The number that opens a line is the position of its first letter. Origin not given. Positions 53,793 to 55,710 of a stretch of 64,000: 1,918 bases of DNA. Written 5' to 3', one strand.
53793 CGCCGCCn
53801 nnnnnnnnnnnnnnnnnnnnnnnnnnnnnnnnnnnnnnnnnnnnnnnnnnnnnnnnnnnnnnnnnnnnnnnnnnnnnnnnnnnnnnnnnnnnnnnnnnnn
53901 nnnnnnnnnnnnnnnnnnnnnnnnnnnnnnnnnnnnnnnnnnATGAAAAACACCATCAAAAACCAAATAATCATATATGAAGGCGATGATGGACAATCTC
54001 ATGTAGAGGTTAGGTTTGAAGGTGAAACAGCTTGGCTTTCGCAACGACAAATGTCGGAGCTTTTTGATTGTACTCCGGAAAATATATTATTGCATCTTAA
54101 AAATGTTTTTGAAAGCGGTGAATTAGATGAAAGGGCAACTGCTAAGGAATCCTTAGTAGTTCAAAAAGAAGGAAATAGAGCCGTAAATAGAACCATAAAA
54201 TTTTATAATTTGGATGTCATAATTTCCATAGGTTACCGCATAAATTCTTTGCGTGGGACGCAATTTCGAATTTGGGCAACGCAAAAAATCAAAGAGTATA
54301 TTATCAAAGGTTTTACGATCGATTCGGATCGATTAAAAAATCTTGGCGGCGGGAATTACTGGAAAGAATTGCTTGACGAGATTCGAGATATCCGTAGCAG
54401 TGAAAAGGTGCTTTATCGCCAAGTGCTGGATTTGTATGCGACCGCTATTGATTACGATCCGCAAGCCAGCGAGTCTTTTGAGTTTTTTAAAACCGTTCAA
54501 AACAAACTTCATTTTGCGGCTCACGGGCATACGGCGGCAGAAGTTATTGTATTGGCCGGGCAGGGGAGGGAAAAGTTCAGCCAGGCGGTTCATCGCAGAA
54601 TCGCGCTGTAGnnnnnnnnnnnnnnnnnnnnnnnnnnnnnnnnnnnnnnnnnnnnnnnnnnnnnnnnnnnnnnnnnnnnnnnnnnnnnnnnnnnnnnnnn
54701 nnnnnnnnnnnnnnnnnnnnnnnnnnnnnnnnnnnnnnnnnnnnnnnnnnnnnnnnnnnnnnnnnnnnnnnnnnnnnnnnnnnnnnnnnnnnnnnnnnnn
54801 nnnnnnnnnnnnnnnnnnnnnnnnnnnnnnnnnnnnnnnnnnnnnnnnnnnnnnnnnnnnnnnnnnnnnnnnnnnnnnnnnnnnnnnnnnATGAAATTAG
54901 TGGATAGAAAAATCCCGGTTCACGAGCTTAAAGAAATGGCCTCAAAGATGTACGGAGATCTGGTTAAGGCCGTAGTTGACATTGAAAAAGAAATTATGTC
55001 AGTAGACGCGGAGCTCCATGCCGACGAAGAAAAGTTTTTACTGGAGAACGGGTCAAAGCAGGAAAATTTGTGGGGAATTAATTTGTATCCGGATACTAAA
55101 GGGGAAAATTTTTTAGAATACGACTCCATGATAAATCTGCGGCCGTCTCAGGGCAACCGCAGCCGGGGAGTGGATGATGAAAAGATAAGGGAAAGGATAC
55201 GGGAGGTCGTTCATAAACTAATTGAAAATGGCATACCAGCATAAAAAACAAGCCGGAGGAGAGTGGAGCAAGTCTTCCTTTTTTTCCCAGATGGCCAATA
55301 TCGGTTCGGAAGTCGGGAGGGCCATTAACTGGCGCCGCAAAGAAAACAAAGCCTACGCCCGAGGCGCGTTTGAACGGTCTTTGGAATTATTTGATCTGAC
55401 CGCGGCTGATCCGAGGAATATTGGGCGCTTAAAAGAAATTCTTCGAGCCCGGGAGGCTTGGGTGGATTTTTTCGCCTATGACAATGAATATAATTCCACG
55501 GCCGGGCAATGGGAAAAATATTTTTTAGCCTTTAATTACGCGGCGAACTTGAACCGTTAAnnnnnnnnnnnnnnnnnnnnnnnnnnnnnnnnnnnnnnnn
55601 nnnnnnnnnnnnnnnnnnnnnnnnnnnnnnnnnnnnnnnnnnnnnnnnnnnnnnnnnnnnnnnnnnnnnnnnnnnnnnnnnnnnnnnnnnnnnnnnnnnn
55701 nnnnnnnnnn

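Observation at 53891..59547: Reiterated ~65-bp junction repeat delimits a cassette-like accessory array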

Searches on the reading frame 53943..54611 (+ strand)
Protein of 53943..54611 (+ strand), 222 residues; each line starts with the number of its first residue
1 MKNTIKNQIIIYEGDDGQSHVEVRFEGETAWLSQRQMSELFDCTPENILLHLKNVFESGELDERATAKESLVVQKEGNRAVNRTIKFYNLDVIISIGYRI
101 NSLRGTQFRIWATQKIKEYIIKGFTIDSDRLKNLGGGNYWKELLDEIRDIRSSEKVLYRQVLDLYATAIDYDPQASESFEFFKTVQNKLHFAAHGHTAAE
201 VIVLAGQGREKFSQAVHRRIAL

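Call 10: search_protein_families(library=pfam, proteins=[window:53943-54611:+], max_evalue=0.01)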
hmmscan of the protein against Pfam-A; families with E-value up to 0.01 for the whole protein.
window:53943-54611:+ (222 aa): 1 family
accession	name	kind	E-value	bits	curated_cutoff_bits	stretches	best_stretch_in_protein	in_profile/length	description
PF13310.11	Virulence_RhuM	-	1.2e-65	221.7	33.7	1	65-204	1-141/252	Virulence protein RhuM family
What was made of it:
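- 53943..54611 (+): RhuM remnant. Homology to RhuM ends near 54557, and no Shine-Dalgarno sequence precedes it. Pfam Virulence_RhuM covers positions 1-141 of 252 (call 10).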

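Call 49: search_protein_families(library=phrogs, proteins=[window:53943-54611:+], max_evalue=0.01)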
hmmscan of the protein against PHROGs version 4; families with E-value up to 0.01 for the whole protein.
window:53943-54611:+ (222 aa): 0 families

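Call 66: find_related_loci(query=window:53943-54560:+, collection=viral_contigs, flank=5000)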
Query window:53943-54560:+ (206 aa) in viral_contigs; peptide patterns used: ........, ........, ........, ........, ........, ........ (x = any residue, [..] = any of these).
23 stretches matched a pattern; 7 encode a relative of the query (tblastn E <= 1e-3); 7 distinct loci.
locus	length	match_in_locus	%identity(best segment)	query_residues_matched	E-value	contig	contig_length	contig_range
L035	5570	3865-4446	60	6-202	2e-81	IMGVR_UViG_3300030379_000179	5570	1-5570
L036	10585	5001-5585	59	5-202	2e-81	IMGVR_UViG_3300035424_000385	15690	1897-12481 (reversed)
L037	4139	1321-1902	59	6-202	9e-81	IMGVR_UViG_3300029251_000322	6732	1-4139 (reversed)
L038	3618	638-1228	60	3-202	3e-77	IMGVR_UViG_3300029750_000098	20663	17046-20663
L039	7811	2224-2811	57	1-202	1e-76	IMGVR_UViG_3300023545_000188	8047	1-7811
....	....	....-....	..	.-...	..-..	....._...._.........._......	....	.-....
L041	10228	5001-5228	74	92-167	3e-34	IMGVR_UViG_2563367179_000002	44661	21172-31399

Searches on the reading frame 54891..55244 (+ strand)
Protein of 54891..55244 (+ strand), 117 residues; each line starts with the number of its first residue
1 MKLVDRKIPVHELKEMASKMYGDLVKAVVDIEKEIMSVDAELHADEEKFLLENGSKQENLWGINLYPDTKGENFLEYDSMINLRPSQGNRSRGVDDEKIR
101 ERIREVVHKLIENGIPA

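Call 10: search_protein_families(library=pfam, proteins=[window:54891-55244:+], max_evalue=0.01)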
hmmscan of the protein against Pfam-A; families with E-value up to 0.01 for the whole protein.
window:54891-55244:+ (117 aa): 1 family
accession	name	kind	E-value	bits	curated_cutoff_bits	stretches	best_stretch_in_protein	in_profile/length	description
PF18924.5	DUF5674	-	1.8e-39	134.6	27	1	3-110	2-109/109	Protein of unknown function (DUF5674)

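Call 13: find_encoding_contigs(protein=window:54891-55244:+, flank=10000, max_places=10)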
Protein window:54891-55244:+ (117 aa): 4 contigs read that carry it; 3 places shown.
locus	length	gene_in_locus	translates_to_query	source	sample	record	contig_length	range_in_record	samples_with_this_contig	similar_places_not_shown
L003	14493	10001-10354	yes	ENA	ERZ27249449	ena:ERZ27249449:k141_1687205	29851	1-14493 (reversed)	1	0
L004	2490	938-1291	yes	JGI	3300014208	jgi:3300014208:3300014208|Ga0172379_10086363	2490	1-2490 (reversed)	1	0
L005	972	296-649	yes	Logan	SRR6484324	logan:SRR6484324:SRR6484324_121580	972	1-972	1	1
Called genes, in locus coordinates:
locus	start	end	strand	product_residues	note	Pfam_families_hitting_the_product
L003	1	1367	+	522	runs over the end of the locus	PF01676:Metalloenzyme, PF06415:iPGM_N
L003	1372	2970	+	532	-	PF01676:Metalloenzyme, PF06415:iPGM_N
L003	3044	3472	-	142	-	PF02681:DUF212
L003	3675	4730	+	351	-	PF02618:YceG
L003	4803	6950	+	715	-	PF22148:Fervidolysin_NPro-like (faint), PF00082:Peptidase_S8, PF01839:FG-GAP (faint), PF13517:FG-GAP_3 (weak)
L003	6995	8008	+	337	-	PF01073:3Beta_HSD, PF01370:Epimerase, PF02719:Polysacc_synt_2 (faint), PF07993:NAD_binding_4, PF16363:GDP_Man_Dehyd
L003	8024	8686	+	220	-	PF00535:Glycos_transf_2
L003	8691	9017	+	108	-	PF10066:DUF2304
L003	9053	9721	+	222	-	PF13310:Virulence_RhuM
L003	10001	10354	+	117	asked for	PF18924:DUF5674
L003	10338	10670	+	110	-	-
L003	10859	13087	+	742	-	PF00561:Abhydrolase_1 (weak), PF01674:Lipase_2, PF02089:Palm_thioest, PF07819:PGAP1, PF02450:LCAT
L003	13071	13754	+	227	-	PF17957:Big_7 (weak)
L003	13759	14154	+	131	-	-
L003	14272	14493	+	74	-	?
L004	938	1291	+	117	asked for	PF18924:DUF5674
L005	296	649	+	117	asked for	PF18924:DUF5674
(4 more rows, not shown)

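Call 49: search_protein_families(library=phrogs, proteins=[window:54891-55244:+], max_evalue=0.01)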
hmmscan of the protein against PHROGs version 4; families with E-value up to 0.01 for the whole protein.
window:54891-55244:+ (117 aa): 0 families

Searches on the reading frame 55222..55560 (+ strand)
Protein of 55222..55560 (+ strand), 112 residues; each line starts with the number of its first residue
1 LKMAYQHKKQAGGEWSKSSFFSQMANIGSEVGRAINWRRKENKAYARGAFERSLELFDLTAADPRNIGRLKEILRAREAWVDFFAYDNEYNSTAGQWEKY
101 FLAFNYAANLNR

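Call 10: search_protein_families(library=pfam, proteins=[window:55222-55560:+], max_evalue=0.01)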
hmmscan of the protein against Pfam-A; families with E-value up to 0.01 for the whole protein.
window:55222-55560:+ (112 aa): 0 families

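Call 37: find_homologous_proteins(query=window:55222-55557:+, max_evalue=0.00001)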
Query window:55222-55557:+ (112 aa): 540 proteins with E <= 0.00001 among 541 candidates; the best 120 are listed.
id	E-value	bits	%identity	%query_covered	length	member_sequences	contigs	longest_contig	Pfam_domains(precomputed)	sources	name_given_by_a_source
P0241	7.3e-67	240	100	98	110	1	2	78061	-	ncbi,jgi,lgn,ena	ncbi:MAG: hypothetical protein WC745_02940 [Patescibacteria group bacterium]|jgi:hypothetical protei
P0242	2.0e-48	181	75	98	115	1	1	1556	-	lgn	-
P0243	1.0e-46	176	75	98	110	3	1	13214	-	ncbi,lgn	-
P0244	1.1e-46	176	74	98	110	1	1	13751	-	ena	-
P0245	1.2e-46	175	75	97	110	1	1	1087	-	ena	-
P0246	2.2e-46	175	74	97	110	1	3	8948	-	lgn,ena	-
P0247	2.8e-46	174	73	98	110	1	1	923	-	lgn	-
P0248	6.1e-46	173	74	96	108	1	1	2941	-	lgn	-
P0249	6.9e-46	173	74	98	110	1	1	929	-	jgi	-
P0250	6.9e-46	173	75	96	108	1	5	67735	-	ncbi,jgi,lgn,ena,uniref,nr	ncbi:hypothetical protein COV49_03975 [Candidatus Falkowbacteria bacterium CG11_big_fil_rev_8_21_14_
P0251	1.0e-45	172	75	96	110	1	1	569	-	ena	-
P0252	2.8e-45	171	74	98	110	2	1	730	-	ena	-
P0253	5.0e-45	170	76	96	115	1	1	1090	-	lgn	-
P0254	5.2e-45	170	72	98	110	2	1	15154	-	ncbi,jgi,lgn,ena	ncbi:MAG: hypothetical protein WCV41_00630 [Patescibacteria group bacterium]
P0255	5.2e-45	170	72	96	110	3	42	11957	-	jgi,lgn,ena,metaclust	metaclust:\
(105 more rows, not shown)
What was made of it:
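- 54891..55560 (+): DUF5674 gene (54891-55244) overlapping a conserved 110-aa ORF (55228-55560). This is a widespread two-gene module. The search found 540 homologs (call 37).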

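Call 38: find_encoding_contigs(protein=P0243, flank=5000, max_places=3)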
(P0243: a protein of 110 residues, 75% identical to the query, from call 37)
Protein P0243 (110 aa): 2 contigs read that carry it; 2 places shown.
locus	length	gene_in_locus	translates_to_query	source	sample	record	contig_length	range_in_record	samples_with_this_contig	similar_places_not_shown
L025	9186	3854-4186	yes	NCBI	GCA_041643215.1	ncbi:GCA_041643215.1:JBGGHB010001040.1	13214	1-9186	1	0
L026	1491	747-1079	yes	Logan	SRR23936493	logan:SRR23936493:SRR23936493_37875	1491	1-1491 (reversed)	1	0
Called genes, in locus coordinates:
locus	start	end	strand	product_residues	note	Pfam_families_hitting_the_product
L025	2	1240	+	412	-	?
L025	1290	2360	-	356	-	-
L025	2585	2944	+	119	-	PF05635:23S_rRNA_IVP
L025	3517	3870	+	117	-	PF18924:DUF5674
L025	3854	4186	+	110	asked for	-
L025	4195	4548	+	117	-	-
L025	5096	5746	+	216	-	PF02397:Bac_transf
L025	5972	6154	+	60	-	-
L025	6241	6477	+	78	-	-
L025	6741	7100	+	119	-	-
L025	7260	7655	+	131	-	-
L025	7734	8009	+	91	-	-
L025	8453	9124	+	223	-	-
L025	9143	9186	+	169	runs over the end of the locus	-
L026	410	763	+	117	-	PF18924:DUF5674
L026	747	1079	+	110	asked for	-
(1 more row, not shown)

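Call 39: find_encoding_contigs(protein=P0250, flank=5000, max_places=3)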
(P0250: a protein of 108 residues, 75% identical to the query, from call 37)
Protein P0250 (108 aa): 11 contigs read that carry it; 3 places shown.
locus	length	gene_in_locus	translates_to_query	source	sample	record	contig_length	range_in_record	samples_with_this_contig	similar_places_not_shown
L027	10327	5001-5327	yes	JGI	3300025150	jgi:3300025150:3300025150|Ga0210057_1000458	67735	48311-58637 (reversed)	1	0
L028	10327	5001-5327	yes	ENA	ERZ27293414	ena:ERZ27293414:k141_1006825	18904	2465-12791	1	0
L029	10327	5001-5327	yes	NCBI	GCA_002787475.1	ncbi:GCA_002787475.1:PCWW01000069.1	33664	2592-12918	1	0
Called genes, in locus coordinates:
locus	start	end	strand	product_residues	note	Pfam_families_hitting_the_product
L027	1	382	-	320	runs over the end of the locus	PF01544:CorA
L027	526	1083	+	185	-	-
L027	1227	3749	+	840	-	PF26449:DUF8128, PF02534:T4SS-DNA_transf (faint), PF10412:TrwB_AAD_bind (faint), PF12696:TraG-D_C (weak)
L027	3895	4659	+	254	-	-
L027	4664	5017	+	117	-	PF18924:DUF5674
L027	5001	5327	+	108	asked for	-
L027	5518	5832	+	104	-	PF00829:Ribosomal_L21p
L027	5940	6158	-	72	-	-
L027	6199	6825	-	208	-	PF21176:RecR_HhH, PF01751:Toprim, PF13662:Toprim_4, PF21175:RecR_C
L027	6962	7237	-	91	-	PF02575:YbaB_DNA_bd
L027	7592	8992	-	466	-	PF00772:DnaB, PF03796:DnaB_C, PF13481:AAA_25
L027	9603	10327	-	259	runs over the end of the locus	PF00687:Ribosomal_L1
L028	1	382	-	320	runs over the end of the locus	PF01544:CorA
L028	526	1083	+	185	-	-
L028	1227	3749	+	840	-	PF26449:DUF8128, PF02534:T4SS-DNA_transf (faint), PF10412:TrwB_AAD_bind (faint), PF12696:TraG-D_C (weak)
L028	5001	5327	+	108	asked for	-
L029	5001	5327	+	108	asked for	-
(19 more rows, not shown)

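Call 49: search_protein_families(library=phrogs, proteins=[window:55222-55560:+], max_evalue=0.01)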
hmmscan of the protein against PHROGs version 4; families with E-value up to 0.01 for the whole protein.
window:55222-55560:+ (112 aa): 0 families

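Call 50: search_protein_families(library=pfam, proteins=[window:55222-55560:+], max_evalue=10)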
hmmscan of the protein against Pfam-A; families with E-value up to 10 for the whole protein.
window:55222-55560:+ (112 aa): 0 families
